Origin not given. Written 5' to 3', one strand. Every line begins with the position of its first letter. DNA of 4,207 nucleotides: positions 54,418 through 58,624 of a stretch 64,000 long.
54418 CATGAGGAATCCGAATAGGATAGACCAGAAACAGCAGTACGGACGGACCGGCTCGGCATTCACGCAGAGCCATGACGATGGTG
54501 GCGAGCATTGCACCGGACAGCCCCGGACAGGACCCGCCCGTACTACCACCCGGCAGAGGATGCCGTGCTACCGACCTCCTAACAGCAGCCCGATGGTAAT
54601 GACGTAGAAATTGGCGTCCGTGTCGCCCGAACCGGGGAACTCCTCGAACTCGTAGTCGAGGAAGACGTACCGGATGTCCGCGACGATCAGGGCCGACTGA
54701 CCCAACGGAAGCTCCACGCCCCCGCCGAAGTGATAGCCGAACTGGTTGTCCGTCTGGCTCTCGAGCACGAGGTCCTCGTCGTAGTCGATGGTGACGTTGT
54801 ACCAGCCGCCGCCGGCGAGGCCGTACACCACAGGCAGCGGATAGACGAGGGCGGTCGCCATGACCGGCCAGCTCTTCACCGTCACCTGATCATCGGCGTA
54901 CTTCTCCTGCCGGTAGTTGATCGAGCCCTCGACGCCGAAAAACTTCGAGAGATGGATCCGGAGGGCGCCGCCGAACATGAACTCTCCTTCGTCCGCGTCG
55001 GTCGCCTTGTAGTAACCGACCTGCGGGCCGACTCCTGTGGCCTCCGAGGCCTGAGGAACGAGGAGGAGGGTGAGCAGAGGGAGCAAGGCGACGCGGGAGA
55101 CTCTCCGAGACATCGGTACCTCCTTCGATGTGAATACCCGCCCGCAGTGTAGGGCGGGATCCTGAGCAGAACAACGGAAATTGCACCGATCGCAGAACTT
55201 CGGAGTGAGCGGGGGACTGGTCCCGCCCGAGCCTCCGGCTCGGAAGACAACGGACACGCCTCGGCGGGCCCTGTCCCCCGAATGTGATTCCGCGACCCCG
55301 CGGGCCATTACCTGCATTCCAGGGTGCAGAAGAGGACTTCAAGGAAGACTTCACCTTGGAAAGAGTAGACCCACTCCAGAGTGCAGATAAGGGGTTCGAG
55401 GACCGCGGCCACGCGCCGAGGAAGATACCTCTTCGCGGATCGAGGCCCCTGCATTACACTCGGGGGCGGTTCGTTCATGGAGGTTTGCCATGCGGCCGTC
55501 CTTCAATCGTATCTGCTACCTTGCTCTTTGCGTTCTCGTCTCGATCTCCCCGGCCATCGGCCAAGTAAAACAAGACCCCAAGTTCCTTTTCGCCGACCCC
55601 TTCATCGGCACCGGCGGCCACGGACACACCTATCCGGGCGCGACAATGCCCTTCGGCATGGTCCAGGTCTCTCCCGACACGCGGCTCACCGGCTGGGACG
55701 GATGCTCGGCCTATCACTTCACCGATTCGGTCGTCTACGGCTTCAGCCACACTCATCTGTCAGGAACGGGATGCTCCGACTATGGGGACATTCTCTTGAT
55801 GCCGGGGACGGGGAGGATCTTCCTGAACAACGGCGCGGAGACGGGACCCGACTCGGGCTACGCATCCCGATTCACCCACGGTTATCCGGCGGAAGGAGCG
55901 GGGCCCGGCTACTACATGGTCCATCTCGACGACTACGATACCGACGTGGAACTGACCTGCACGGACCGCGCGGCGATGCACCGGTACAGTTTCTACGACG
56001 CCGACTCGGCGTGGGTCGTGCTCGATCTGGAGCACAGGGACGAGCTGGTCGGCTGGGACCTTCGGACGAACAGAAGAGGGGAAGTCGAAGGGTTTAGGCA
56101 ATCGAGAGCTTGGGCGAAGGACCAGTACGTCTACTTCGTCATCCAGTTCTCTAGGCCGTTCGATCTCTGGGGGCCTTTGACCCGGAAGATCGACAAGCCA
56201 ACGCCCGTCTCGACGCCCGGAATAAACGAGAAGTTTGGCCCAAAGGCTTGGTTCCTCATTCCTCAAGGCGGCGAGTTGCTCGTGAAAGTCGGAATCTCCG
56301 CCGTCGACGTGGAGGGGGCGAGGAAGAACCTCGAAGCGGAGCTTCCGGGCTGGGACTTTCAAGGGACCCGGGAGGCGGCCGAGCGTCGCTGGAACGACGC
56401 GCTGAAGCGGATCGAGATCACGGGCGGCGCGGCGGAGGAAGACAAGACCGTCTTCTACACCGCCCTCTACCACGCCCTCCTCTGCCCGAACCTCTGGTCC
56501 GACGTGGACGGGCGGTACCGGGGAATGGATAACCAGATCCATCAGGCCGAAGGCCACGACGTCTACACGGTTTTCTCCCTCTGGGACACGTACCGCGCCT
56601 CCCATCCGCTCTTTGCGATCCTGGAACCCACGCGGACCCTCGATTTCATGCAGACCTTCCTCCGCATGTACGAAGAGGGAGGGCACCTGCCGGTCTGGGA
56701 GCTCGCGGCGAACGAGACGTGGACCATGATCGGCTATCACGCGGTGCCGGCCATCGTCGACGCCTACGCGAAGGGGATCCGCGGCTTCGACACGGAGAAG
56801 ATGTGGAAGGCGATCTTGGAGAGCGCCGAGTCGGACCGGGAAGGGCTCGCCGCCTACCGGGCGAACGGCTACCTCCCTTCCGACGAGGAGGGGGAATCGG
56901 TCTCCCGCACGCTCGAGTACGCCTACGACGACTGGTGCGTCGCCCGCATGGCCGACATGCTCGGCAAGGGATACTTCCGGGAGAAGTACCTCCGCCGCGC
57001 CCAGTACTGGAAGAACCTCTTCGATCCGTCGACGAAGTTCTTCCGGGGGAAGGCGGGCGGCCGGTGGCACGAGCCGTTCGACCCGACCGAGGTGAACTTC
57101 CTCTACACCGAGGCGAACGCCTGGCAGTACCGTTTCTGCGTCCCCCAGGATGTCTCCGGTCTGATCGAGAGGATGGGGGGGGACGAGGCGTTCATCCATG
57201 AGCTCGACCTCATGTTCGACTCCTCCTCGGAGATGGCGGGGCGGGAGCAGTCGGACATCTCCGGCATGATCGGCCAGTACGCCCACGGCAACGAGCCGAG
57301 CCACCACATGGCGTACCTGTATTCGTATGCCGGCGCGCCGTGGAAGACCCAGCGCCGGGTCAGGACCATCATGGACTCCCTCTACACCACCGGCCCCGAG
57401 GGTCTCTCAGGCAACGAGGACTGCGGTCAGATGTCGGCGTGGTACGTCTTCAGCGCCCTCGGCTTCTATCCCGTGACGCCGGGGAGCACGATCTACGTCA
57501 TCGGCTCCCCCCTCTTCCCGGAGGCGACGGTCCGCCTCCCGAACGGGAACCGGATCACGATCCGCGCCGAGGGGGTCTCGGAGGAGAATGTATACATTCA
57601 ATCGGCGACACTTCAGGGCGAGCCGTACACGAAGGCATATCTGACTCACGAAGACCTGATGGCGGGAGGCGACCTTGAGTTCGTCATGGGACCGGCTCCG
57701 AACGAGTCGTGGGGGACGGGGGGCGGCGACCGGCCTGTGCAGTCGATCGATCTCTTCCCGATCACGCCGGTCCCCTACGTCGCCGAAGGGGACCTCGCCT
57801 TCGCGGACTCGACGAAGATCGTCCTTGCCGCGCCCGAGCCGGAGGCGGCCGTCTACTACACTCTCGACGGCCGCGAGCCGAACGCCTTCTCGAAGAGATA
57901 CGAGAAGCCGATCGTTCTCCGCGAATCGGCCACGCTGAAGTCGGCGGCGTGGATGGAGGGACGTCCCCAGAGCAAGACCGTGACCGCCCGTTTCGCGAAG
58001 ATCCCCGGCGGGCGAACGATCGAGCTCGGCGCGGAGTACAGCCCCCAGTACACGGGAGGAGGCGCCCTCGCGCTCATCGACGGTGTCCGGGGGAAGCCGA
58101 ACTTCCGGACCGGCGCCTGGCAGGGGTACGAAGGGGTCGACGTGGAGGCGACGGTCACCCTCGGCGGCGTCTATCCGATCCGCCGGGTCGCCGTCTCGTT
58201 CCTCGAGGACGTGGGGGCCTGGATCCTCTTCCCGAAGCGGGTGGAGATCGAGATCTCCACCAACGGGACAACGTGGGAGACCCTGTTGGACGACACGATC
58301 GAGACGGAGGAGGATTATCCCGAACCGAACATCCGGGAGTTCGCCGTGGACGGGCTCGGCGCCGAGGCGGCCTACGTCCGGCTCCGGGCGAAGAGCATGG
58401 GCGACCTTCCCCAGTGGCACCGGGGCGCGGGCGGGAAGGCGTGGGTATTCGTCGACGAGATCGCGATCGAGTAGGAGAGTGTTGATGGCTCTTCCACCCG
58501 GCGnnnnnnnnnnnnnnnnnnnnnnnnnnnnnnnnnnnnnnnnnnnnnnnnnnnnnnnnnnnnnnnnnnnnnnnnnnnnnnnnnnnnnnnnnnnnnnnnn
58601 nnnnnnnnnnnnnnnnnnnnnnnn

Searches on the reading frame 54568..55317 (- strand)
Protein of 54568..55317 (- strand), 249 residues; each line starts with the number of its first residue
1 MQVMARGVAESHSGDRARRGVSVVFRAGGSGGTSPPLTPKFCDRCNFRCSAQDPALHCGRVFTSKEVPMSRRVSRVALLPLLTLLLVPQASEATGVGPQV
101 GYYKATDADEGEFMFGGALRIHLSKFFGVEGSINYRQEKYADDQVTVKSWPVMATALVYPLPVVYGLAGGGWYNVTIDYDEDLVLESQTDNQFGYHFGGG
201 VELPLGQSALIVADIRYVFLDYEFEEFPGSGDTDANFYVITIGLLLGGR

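Call 12: search_protein_families(library=pfam, proteins=[window:54568-55317:-], max_evalue=0.01)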
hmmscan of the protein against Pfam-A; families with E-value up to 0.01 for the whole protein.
window:54568-55317:- (249 aa): 1 family
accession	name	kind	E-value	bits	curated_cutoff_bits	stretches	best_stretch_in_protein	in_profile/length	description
PF13505.12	OMP_b-brl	-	4.2e-15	56.8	28.7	1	78-244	2-171/175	Outer membrane protein beta-barrel domain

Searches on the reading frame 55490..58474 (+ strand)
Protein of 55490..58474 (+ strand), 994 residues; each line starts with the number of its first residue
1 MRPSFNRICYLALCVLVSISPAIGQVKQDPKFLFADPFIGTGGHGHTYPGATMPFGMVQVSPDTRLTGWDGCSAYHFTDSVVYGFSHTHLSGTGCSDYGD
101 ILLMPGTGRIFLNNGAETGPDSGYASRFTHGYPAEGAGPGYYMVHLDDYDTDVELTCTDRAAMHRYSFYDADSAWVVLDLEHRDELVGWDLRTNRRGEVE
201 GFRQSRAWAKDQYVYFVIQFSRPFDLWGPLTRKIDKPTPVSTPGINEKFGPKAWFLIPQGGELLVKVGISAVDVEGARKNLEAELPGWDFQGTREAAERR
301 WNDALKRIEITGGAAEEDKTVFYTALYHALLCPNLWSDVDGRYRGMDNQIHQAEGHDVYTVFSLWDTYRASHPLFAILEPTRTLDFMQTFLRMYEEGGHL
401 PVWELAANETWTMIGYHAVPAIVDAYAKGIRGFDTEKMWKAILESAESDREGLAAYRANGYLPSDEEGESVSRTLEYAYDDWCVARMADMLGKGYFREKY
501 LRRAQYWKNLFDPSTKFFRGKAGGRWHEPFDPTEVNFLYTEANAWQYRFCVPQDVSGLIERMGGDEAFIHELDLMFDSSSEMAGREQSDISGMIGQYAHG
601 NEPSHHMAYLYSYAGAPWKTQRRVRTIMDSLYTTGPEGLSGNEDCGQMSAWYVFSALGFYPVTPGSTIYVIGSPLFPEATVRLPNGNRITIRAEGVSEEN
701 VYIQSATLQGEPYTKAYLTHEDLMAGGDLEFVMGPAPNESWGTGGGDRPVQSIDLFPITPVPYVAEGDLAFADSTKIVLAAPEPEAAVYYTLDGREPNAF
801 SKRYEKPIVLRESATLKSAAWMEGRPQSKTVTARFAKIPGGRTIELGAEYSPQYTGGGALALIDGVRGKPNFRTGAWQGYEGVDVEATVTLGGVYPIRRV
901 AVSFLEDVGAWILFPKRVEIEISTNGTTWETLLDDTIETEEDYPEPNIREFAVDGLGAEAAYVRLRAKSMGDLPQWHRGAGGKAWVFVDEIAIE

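Call 12: search_protein_families(library=pfam, proteins=[window:55490-58474:+], max_evalue=0.01)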
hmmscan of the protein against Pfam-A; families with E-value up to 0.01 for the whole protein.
window:55490-58474:+ (994 aa): 6 families
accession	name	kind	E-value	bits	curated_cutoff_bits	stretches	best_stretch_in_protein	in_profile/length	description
PF07971.18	Glyco_hydro_92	-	1e-190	635.1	24.6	1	276-735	1-464/464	Glycosyl hydrolase family 92 catalytic domain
PF17678.7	Glyco_hydro_92N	-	2.2e-70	237.6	34.5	1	36-270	3-236/236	Glycosyl hydrolase family 92 N-terminal domain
PF13290.12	CHB_HEX_C_1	-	1.4e-11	44.6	22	1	771-832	6-67/67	Chitobiase/beta-hexosaminidase C-terminal domain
PF00754.31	F5_F8_type_C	-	3.3e-11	43.8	28.2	1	853-969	8-114/127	F5/8 type C domain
PF13287.12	Fn3_assoc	-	4.8e-11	43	23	1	779-834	3-58/59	Fn3 associated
PF22633.2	F5_F8_type_C_2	-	3.1e-05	24.9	27.8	1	864-964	4-90/91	NedA-like, galactose-binding domain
